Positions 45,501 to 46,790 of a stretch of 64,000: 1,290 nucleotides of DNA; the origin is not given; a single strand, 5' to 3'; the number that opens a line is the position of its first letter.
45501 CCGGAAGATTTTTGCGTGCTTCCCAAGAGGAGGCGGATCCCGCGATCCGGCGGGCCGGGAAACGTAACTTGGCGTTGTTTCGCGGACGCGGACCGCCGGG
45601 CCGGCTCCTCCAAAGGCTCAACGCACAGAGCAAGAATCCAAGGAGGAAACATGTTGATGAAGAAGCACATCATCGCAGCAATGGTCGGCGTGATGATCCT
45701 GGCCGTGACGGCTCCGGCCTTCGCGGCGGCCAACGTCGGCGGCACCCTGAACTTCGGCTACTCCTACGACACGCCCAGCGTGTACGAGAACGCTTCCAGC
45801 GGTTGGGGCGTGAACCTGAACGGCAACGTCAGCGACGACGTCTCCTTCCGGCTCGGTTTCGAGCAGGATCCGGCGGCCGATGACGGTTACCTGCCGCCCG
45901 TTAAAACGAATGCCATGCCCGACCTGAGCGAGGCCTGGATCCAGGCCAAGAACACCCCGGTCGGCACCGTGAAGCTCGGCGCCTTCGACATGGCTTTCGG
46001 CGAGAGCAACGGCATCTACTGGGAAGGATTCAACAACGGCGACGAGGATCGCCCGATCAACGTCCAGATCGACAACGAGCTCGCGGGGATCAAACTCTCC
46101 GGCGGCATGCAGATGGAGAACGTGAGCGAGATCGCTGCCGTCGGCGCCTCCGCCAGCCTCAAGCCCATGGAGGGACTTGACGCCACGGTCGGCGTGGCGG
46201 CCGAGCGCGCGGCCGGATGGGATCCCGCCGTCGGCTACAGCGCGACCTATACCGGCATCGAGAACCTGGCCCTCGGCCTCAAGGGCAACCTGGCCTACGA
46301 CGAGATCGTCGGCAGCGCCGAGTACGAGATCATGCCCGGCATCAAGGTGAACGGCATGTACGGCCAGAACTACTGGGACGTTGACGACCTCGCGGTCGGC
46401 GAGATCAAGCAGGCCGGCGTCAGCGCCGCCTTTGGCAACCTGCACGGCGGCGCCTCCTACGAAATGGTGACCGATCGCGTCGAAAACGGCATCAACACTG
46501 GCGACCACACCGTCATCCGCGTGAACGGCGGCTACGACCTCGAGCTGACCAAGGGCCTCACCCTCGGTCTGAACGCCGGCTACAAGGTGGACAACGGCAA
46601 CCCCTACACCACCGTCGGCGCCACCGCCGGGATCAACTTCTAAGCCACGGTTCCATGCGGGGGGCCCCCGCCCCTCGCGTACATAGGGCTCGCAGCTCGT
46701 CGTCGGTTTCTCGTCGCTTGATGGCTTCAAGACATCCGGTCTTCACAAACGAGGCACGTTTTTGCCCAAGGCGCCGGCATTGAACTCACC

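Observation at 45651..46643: Evidence for a diderm envelope in a Firmicutes-like gene context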

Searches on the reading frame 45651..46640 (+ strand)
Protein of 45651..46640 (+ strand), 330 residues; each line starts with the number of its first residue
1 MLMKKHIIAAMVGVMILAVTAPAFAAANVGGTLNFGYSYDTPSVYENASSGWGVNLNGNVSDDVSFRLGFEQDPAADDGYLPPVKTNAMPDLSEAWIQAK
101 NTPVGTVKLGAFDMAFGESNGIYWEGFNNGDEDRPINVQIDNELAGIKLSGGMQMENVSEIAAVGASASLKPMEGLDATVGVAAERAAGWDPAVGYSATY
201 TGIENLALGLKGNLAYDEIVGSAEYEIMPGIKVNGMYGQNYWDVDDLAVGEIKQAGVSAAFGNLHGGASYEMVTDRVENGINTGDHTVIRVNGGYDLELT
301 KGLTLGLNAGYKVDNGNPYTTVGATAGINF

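Call 6: search_protein_families(library=pfam, proteins=[window:45651-46640:+], max_evalue=10)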
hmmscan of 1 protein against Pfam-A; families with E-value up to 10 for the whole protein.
window:45651-46640:+ (330 aa): 1 family
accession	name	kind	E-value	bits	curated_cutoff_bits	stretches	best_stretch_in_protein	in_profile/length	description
PF07312.16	DUF1459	-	0.042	14.5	23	1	8-58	12-64/81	Protein of unknown function (DUF1459)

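Call 7: search_solved_structures(query=window:45651-46640:+, max_evalue=10)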
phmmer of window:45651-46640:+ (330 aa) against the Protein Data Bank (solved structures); distinct sequences matched with E-value up to 10: 1.
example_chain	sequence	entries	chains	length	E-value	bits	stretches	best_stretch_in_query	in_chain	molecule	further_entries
9rmq_A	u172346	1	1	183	0.21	14.3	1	248-326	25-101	Gamma carbonic anhydrase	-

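Call 9: find_homologous_proteins(query=window:45651-46640:+, max_evalue=0.001)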
Query window:45651-46640:+ (330 aa): 11 proteins with E <= 0.001 among 6379 candidates.
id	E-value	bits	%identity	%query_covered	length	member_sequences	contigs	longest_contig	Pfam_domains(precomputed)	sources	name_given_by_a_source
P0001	4.6e-213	725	100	99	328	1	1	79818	-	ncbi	ncbi:MAG: hypothetical protein ACM3X6_04825 [Patescibacteria group bacterium]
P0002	1.7e-101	358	55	99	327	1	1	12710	-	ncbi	ncbi:MAG: hypothetical protein ACM3XS_02465 [Bacteroidota bacterium]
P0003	1.1e-91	326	51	100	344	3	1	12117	-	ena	-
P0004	1.6e-84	302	52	99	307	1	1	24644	-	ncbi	ncbi:MAG: hypothetical protein ACM3ZC_07100 [Bacteroidota bacterium]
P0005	1.5e-78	283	50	99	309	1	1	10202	PF13609.13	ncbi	ncbi:MAG: porin [Bacillota bacterium]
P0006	2.1e-77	279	48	100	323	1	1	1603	PF13609.13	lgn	-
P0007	9.1e-73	264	48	98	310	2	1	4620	PF13609.13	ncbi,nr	ncbi:MAG: porin, partial [Firmicutes bacterium]|nr:porin [Bacillota bacterium]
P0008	1.3e-72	263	45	100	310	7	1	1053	-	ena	-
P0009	3.1e-69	252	46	100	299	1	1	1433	-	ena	-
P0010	1.1e-45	175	52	55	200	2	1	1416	-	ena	-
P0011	7.3e-9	54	85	12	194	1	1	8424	PF13384.13,PF08281.19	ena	-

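Call 21: find_encoding_contigs(protein=P0001, flank=10000, max_places=4)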
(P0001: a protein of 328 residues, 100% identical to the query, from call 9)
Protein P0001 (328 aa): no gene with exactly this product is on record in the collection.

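Call 22: find_encoding_contigs(protein=P0002, flank=10000, max_places=4)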
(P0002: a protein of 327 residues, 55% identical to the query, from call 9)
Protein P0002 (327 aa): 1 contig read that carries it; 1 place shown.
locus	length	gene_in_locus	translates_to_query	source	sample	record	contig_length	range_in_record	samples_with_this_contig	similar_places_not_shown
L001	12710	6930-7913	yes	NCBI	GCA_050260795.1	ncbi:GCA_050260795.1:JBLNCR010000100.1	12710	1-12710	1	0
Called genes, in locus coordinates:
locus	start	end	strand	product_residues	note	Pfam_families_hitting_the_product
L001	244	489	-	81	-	PF04014:MazE_antitoxin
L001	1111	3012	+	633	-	PF00133:tRNA-synt_1, PF01406:tRNA-synt_1e (faint), PF09334:tRNA-synt_1g, PF00133:tRNA-synt_1, PF19303:Anticodon_3, PF01588:tRNA_bind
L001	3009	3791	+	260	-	PF01026:TatD_DNase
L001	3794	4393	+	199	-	PF04055:Radical_SAM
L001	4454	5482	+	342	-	PF03990:DUF348, PF07501:G5, PF06725:3D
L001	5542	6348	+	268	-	PF00702:Hydrolase, PF08282:Hydrolase_3, PF12710:HAD (faint), PF05116:S6PP (weak)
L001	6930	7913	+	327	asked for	-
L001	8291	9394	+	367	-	PF00005:ABC_tran, PF02463:SMC_N (faint), PF17912:OB_MalK, PF08402:TOBE_2 (weak)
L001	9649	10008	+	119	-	-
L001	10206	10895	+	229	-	PF00005:ABC_tran, PF13304:AAA_21 (faint)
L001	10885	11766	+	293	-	PF18075:FtsX_ECD, PF02687:FtsX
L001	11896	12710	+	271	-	PF00595:PDZ, PF13180:PDZ_2 (weak), PF17820:PDZ_6, PF03572:Peptidase_S41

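Call 23: find_encoding_contigs(protein=P0004, flank=10000, max_places=4)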
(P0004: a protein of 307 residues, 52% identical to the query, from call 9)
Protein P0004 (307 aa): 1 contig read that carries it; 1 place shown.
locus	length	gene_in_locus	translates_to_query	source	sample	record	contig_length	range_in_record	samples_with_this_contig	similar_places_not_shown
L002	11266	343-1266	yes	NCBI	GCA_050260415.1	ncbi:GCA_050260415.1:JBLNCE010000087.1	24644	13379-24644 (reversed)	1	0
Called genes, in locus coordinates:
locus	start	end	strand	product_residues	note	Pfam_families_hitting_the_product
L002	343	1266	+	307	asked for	-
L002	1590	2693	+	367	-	PF00005:ABC_tran, PF17912:OB_MalK, PF08402:TOBE_2 (faint)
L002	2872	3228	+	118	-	-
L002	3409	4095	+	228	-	PF02463:SMC_N (faint), PF00005:ABC_tran, PF13304:AAA_21 (faint)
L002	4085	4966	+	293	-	PF18075:FtsX_ECD, PF02687:FtsX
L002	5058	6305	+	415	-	PF00595:PDZ, PF13180:PDZ_2 (weak), PF17820:PDZ_6, PF03572:Peptidase_S41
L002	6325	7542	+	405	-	PF00595:PDZ (weak), PF13180:PDZ_2 (faint), PF17820:PDZ_6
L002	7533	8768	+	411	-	PF04748:Polysacc_deac_2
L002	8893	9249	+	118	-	-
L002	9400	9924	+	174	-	PF12802:MarR_2, PF22166:WHD_ArnR1 (faint), PF01047:MarR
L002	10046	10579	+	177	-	PF00210:Ferritin (weak), PF02915:Rubrerythrin, PF21349:RUBY_RBDX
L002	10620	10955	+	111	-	PF21349:RUBY_RBDX, PF23458:DUF7130 (faint)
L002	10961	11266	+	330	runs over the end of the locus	PF01263:Aldose_epim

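Call 24: find_encoding_contigs(protein=P0005, flank=10000, max_places=4)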
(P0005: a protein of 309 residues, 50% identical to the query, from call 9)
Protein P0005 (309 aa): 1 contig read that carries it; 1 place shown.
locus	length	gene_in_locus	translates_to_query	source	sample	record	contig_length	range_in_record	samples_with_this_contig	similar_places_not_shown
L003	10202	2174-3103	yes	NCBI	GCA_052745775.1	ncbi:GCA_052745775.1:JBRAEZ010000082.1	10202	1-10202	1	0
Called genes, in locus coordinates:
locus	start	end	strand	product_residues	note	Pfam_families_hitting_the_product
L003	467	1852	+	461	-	PF02878:PGM_PMM_I, PF02879:PGM_PMM_II, PF02880:PGM_PMM_III, PF00408:PGM_PMM_IV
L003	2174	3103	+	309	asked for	PF13609:Porin_4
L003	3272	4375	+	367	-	PF00005:ABC_tran, PF02463:SMC_N (weak), PF03215:Rad17 (faint), PF13304:AAA_21 (faint), PF17912:OB_MalK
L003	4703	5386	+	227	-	PF00005:ABC_tran, PF13304:AAA_21 (faint)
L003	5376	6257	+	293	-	PF18075:FtsX_ECD, PF02687:FtsX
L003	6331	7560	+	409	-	PF22694:CtpB_N-like (faint), PF00595:PDZ, PF13180:PDZ_2, PF17820:PDZ_6, PF03572:Peptidase_S41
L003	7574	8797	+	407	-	PF17820:PDZ_6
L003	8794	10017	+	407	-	PF04748:Polysacc_deac_2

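Call 25: predict_structure(alignment_id=A1)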
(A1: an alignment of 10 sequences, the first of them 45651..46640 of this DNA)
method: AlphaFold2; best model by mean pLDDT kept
length: 330 residues; sequences in the alignment: 10
mean_pLDDT: 65.6   pTM: 0.55
mean pLDDT of the five models: 65.6, 59.0, 57.3, 49.4, 40.3
residues with pLDDT >= 90: 4; 70-90: 171; 50-70: 67; < 50: 88
segments of 3 or more residues with pLDDT < 50: 1-53, 73-89, 117-120, 124-133
pLDDT, mean of each block of 10 residues (from residue 1): 32 37 38 35 34 55 67 42 38 66 72 51 44 62 81 69 81 87 77 84 87 81 88 87 73 87 84 70 69 80 72 78 55
secondary structure, 60 per line:
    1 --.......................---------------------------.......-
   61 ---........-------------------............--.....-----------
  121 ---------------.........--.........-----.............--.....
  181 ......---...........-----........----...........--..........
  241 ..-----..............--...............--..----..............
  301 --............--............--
elements in order: H3-25 E53-59 E64-71 E91-102 E105-109 E136-144 E147-155 E161-173 E176-186 E190-200 E206-213 E218-228 E231-242 E248-261 E264-278 E287-300 E303-314 E317-328

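Call 27: search_protein_representatives(alignment_id=A1)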
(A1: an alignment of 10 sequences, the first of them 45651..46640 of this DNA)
Query: 10 sequences, 318 profile positions. Proteins with E-value up to 0.001 (for the whole library): 16; up to 1e-10: 6; up to 1e-30: 5. The best 16 are listed.
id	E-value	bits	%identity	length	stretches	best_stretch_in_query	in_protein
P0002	1.3e-143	494.3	-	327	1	3-318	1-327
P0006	4.1e-138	476.3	-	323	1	1-318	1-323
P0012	1.1e-137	474.9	-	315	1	1-318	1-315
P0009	6.8e-128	442.7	-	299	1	1-318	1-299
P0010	2.6e-81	289.7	-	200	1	1-173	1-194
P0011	4.7e-15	72.0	-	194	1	1-42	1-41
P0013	6.4e-10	55.1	-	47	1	1-33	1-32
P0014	2.6e-09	53.1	-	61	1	1-31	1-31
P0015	2.3e-08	50.0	-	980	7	110-168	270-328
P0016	6.2e-07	45.3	-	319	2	3-85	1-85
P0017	1.4e-05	40.9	-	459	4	178-301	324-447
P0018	2.6e-05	39.9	-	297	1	3-159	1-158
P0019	1.1e-04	37.9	-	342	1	3-115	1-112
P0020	1.3e-04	37.7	-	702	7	254-303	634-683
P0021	3.1e-04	36.4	-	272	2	3-112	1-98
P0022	4.4e-04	35.9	-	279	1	3-149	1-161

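Call 28: search_protein_families(library=pfam, proteins=[P0005, P0006, P0007, P0012, P0016, P0018, P0019, P0021, P0022, P0017], max_evalue=1)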
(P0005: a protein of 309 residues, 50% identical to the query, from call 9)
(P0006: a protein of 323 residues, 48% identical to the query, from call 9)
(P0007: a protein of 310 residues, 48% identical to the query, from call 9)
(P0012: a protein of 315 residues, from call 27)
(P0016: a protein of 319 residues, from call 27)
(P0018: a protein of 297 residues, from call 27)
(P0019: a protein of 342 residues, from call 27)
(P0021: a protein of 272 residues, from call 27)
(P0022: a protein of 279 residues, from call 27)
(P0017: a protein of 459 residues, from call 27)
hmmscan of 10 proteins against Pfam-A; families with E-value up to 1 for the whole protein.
P0005 (309 aa): 3 families
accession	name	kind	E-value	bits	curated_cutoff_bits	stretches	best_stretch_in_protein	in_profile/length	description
PF13609.12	Porin_4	-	8.5e-09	36.1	27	1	13-291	4-305/310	Gram-negative porin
PF11751.14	PorP_SprF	-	0.016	15.2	22.3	1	164-267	183-269/273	Type IX secretion system membrane protein PorP/SprF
PF09694.16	Gcw_chp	-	0.072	13.5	24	1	232-287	29-89/230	Bacterial protein of unknown function (Gcw_chp)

P0006 (323 aa): 5 families
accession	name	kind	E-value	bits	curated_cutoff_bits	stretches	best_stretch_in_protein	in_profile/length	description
PF13609.12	Porin_4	-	1.7e-15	58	27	1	12-306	1-308/310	Gram-negative porin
PF13505.12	OMP_b-brl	-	0.00013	22.6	28.7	1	11-78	1-69/175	Outer membrane protein beta-barrel domain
PF04338.18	DUF481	-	0.12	12.8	21.1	0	34-82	109-158/210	Protein of unknown function, DUF481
PF09678.15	Caa3_CtaG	-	0.15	11.9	27.7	1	1-26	50-76/237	Cytochrome c oxidase caa3 assembly factor (Caa3_CtaG)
PF03797.25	Autotransporter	-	0.4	10.8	26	0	270-308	16-54/255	Autotransporter beta-domain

P0007 (310 aa): 1 family
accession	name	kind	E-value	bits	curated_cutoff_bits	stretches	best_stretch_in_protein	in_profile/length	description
PF13609.12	Porin_4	-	1.3e-10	42.1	27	1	10-295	4-308/310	Gram-negative porin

P0012 (315 aa): 2 families
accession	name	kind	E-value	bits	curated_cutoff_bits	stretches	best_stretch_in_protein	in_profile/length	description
PF13609.12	Porin_4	-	7e-09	36.3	27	1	15-300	4-308/310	Gram-negative porin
PF11751.14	PorP_SprF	-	0.016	15.2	22.3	1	168-274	185-270/273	Type IX secretion system membrane protein PorP/SprF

P0016 (319 aa): 1 family
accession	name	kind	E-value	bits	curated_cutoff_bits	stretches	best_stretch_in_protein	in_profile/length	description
PF13609.12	Porin_4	-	6.3e-09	36.5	27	1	10-276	1-280/310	Gram-negative porin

P0018 (297 aa): 3 families
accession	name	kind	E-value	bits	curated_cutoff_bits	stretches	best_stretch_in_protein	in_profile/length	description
PF13609.12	Porin_4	-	3.4e-14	53.8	27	1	8-268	1-294/310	Gram-negative porin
PF24574.2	Nm-ACP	-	0.11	13.3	27.5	1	243-275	41-73/95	ACP-like domain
PF11110.13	Phage_hub_GP28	-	0.12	12.8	21.5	1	215-251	45-81/154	Baseplate hub distal subunit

P0019 (342 aa): 1 family
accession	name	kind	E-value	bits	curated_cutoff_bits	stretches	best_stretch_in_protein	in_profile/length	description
PF13609.12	Porin_4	-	1e-11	45.7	27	1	8-324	1-307/310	Gram-negative porin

P0021 (272 aa): 1 family
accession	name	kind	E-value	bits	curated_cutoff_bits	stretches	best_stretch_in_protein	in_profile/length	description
PF13609.12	Porin_4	-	3.9e-18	66.7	27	1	14-270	5-288/310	Gram-negative porin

P0022 (279 aa): 0 families

P0017 (459 aa): 0 families

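Call 30: search_solved_structures(query=A1, max_evalue=10)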
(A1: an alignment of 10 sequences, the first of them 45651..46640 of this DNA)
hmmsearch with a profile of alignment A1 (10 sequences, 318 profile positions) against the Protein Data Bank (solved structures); distinct sequences matched with E-value up to 10: 1.
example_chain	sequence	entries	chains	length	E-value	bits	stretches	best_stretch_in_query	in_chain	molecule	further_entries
6x1k_A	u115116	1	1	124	0.024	17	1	211-268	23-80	De novo designed transmembrane beta-barrel TMB2.3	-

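Call 32: find_related_loci(query=A1, collection=genome_contigs, flank=10000)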
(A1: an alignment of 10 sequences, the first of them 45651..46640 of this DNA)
Query A1 (330 aa) in genome_contigs; peptide patterns used: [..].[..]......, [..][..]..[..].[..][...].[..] (x = any residue, [..] = any of these).
57 stretches matched a pattern; 1 encode a relative of the query (tblastn E <= 1e-3); 1 distinct loci.
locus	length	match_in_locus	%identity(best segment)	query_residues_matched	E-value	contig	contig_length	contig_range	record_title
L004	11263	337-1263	52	1-330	9e-90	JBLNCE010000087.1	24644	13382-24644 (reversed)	MAG: Bacteroidota bacterium isolate MAG133 PRJNA950955_bin4_renamed_86, whole genome shotgun sequence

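Call 34: list_cluster_members(proteins=[P0003, P0006, P0008, P0009, P0012, P0016, P0018, P0019, P0021, P0022])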
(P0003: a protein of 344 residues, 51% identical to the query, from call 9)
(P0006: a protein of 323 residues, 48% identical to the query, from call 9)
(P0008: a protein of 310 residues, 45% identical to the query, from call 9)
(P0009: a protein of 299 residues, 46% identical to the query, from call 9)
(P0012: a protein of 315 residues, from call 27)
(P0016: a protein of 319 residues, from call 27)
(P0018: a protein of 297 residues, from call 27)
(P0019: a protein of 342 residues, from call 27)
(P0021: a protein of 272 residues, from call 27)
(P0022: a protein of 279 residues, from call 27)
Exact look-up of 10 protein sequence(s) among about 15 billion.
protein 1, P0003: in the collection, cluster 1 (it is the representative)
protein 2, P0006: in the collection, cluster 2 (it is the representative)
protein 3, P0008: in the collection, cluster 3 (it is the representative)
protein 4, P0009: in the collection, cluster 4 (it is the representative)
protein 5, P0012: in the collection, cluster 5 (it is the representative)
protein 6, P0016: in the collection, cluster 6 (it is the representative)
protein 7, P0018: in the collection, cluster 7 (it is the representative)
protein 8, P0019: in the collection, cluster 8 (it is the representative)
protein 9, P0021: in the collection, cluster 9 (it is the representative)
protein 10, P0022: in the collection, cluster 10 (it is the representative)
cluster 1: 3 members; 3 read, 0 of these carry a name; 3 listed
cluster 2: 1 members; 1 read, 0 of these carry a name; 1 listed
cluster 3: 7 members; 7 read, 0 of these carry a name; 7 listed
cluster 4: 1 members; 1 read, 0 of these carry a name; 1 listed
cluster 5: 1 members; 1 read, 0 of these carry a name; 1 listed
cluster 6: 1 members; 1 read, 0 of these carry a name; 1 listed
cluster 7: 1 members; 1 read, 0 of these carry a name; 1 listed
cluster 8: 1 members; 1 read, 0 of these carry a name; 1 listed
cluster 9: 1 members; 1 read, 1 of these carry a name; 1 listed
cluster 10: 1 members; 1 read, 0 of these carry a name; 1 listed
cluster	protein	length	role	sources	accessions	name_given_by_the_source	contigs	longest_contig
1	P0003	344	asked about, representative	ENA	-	-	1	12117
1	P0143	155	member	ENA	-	-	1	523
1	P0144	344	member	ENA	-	-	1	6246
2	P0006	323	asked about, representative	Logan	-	-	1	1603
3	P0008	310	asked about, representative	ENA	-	-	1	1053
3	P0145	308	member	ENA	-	-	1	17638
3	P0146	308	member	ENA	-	-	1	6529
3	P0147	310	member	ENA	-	-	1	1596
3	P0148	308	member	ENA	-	-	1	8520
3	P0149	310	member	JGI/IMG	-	-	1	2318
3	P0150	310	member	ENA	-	-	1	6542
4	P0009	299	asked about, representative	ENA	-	-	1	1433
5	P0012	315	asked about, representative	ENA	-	-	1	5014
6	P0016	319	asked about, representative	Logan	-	-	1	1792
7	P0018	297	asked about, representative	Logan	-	-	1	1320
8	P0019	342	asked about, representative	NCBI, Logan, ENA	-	-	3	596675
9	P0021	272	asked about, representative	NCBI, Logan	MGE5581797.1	MAG: porin [Bacillota bacterium]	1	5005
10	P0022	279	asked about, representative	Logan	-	-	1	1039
